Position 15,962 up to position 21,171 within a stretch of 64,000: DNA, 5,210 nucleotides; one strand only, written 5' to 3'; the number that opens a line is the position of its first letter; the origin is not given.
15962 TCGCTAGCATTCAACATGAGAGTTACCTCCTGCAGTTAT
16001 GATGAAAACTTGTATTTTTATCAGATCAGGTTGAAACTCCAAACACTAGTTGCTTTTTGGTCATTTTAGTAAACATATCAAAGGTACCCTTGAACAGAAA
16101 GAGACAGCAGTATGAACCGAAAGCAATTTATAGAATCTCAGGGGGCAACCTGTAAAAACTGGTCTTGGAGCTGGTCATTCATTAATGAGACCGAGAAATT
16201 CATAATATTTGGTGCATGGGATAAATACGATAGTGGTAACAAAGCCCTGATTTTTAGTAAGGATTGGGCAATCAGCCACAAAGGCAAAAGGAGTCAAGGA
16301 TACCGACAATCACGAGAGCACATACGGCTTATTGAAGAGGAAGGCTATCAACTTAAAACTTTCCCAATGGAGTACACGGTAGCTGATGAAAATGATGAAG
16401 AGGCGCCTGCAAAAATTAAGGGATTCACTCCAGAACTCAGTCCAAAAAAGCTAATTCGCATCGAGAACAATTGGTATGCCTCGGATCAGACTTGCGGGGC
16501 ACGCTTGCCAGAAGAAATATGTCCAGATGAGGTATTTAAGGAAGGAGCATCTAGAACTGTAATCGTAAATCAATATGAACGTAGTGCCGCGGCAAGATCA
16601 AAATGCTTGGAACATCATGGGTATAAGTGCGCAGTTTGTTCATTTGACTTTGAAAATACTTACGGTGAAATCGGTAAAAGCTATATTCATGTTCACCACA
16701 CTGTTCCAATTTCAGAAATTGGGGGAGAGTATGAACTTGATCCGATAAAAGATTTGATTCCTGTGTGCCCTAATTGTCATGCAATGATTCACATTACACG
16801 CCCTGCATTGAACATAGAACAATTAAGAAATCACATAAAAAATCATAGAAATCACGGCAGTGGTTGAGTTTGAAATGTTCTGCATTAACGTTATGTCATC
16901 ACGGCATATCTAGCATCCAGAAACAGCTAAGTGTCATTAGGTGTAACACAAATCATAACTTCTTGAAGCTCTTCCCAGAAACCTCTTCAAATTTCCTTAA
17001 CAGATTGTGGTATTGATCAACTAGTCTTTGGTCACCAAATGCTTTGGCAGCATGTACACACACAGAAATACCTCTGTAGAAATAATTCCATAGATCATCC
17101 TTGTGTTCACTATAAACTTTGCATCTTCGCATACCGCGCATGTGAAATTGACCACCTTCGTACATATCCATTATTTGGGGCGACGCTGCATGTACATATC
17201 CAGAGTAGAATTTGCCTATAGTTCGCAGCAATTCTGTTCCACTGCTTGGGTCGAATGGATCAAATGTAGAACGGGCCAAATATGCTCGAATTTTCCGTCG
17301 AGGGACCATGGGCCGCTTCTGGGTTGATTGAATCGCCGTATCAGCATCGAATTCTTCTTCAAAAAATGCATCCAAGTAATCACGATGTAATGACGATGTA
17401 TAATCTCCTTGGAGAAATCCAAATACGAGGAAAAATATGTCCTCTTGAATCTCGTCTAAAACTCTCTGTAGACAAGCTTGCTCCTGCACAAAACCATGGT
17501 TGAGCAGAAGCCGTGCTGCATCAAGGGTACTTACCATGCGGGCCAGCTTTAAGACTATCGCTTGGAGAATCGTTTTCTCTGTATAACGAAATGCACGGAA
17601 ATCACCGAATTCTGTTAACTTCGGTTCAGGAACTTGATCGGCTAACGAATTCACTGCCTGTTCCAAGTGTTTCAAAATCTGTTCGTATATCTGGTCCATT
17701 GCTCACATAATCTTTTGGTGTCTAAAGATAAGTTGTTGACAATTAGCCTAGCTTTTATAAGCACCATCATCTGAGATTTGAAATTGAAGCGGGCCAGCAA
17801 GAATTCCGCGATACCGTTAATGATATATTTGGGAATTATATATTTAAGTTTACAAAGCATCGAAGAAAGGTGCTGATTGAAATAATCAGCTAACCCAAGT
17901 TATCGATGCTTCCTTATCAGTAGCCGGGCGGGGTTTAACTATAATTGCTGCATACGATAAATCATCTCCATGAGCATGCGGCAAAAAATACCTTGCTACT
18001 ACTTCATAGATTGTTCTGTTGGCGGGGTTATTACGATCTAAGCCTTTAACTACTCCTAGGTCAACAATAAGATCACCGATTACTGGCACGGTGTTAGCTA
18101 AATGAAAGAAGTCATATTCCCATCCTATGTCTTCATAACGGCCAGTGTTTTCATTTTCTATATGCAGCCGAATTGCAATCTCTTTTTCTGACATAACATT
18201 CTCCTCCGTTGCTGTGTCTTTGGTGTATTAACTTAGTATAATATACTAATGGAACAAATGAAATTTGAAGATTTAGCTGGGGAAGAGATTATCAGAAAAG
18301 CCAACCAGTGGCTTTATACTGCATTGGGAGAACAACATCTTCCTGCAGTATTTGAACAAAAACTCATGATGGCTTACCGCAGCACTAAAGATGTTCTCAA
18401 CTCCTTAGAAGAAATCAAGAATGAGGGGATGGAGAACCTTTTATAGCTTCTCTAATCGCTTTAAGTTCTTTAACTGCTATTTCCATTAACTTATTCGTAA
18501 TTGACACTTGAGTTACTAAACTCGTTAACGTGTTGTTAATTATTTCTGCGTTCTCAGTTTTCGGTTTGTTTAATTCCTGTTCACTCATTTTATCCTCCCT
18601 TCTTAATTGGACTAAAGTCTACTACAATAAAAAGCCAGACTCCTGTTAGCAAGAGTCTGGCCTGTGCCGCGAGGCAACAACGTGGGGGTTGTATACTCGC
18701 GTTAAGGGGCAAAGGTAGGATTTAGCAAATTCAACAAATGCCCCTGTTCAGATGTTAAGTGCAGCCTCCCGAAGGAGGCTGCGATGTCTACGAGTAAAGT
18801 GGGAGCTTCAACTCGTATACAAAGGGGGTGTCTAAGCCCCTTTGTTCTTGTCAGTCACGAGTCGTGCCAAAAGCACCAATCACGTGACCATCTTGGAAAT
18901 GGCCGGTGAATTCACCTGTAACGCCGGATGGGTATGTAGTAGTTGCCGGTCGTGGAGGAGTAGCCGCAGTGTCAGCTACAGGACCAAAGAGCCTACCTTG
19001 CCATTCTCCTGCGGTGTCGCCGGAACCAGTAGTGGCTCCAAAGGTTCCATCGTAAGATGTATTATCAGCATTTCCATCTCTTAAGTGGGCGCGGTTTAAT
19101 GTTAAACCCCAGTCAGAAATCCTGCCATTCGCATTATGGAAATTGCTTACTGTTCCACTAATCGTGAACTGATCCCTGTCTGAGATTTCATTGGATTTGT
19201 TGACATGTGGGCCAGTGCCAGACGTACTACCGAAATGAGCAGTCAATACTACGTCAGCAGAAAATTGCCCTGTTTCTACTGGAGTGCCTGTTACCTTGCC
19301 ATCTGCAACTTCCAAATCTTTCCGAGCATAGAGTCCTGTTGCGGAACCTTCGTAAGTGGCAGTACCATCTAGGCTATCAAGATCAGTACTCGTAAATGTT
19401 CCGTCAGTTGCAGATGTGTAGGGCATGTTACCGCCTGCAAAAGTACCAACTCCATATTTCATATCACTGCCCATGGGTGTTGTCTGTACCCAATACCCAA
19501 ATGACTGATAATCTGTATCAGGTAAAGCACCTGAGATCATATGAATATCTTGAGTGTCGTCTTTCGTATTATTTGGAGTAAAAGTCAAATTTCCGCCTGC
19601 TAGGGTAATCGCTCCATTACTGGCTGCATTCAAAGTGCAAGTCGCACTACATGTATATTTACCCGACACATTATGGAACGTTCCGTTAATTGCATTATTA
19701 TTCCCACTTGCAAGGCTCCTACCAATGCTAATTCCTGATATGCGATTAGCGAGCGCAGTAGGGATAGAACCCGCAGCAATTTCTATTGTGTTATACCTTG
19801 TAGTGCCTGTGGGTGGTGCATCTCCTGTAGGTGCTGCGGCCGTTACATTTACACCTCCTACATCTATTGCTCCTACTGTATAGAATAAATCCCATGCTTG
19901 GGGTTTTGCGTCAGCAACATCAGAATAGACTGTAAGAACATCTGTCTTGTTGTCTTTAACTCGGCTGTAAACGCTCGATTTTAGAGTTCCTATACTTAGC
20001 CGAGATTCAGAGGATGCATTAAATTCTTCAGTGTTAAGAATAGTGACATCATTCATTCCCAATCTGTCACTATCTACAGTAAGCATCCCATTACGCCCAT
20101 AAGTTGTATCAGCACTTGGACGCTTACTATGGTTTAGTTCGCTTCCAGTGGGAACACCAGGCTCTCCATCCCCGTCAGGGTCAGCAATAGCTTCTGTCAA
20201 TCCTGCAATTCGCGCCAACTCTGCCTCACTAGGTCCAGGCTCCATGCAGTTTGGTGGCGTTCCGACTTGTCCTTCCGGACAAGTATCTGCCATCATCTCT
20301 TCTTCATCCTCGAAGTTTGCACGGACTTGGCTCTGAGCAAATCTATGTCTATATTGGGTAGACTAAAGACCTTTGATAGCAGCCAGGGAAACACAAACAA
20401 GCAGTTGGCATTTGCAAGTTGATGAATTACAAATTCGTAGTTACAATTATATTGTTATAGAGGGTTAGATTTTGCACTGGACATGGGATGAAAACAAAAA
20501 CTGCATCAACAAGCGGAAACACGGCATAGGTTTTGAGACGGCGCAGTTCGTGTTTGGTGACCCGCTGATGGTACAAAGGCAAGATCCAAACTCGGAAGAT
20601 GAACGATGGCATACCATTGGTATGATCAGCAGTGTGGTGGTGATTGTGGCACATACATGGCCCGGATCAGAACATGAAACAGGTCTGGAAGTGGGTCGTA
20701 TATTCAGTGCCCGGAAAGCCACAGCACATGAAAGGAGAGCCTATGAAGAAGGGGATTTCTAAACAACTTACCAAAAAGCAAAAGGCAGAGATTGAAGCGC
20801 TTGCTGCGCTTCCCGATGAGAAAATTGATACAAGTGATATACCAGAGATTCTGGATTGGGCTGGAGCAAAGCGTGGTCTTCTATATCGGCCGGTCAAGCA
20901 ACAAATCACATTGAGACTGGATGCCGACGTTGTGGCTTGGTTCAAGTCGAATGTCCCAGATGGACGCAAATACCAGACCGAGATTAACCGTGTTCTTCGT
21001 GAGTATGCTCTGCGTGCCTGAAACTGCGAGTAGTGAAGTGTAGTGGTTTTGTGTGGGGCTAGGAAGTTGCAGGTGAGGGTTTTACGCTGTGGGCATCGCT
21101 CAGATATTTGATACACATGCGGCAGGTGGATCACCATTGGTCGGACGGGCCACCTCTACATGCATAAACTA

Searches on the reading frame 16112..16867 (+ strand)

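Call 33: search_protein_families(library=pfam, proteins=[window:16112-16867:+], max_evalue=0.01)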
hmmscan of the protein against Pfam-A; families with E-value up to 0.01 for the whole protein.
window:16112-16867:+ (251 aa): 1 family
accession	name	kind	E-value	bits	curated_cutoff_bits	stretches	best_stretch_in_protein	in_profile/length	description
PF01844.29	HNH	-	6.2e-08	33.1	21.4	1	173-227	1-45/47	HNH endonuclease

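Call 71: search_protein_families(library=padloc, proteins=[window:16112-16867:+], max_evalue=0.001)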
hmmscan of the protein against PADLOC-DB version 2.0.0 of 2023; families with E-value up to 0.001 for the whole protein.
window:16112-16867:+ (251 aa): 3 families
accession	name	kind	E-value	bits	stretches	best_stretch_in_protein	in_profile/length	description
PDLC00643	ZorE2|ZorE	-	8.6e-06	23.3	1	147-225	191-260/282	HNH endonuclease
PDLC03656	mREase_IV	-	9.1e-06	23.6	1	155-234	189-263/277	Type IV methyl-directed restriction enzyme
PDLC03514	REase_II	-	0.00025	18.4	1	142-230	263-344/386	Type II restriction enzyme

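Call 72: search_protein_families(library=ncbifam, proteins=[window:16112-16867:+], max_evalue=0.001)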
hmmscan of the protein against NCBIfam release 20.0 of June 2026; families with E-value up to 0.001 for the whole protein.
window:16112-16867:+ (251 aa): 0 families

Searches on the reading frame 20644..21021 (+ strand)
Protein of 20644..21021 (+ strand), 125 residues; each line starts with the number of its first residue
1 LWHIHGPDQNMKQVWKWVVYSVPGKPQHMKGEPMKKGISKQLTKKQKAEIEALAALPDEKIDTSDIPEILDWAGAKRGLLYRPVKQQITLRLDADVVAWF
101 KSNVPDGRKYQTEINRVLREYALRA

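Call 33: search_protein_families(library=pfam, proteins=[window:20644-21021:+], max_evalue=0.01)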
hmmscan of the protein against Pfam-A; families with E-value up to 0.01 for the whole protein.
window:20644-21021:+ (125 aa): 1 family
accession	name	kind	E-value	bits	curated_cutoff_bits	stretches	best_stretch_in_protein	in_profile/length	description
PF14384.12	BrnA_antitoxin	-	9.2e-15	55.2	26.1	1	62-122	23-68/68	BrnA antitoxin of type II toxin-antitoxin system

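Call 72: search_protein_families(library=ncbifam, proteins=[window:20644-21021:+], max_evalue=0.001)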
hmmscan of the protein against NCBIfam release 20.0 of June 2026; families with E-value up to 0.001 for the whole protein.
window:20644-21021:+ (125 aa): 0 families
